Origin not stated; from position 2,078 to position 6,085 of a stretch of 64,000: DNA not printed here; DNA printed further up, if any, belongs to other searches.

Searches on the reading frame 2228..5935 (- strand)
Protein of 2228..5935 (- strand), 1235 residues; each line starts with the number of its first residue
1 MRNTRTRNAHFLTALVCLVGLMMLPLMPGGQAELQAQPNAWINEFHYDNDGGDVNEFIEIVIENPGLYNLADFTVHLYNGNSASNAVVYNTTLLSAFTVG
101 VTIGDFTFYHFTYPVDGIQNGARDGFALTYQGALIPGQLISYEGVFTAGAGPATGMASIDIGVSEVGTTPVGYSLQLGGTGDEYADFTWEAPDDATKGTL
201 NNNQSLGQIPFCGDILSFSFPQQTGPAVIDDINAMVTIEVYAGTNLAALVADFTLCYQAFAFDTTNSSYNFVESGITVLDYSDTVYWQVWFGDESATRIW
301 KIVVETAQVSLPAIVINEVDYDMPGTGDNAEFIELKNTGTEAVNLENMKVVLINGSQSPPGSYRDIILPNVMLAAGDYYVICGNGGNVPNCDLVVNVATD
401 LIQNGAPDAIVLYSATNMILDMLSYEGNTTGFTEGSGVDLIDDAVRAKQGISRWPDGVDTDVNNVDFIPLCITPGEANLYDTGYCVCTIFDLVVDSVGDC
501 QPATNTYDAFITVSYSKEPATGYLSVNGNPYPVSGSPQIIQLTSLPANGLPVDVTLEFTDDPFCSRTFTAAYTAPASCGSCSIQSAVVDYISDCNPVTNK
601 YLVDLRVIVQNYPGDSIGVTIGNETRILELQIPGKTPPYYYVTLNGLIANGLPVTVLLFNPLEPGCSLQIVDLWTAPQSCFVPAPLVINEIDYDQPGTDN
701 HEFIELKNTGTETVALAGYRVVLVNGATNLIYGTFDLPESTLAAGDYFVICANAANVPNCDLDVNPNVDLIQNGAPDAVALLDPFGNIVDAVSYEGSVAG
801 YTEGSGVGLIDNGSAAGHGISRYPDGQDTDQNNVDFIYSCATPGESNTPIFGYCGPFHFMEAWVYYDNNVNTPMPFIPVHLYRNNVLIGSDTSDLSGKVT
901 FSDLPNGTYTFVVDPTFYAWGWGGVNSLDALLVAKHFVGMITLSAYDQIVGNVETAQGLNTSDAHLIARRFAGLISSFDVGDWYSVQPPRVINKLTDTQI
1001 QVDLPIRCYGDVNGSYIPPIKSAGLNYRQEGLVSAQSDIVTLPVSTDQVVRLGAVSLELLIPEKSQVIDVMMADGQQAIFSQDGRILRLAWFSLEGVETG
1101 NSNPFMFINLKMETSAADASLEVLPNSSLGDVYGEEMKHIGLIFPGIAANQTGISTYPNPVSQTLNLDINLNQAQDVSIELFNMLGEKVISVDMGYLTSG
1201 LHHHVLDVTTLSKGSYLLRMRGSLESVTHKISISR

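Call 36: search_protein_families(library=pfam, proteins=[window:2228-5935:-], max_evalue=0.000001)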
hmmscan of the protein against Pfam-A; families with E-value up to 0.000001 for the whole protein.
window:2228-5935:- (1235 aa): 2 families
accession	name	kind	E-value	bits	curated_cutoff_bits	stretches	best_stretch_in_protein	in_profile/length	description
PF00932.25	LTD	-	5.8e-39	133.3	34.3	2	684-795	6-108/109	Lamin Tail Domain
PF18962.6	Por_Secre_tail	-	4.4e-12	46.5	27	1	1157-1233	2-75/75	Secretion system C-terminal sorting domain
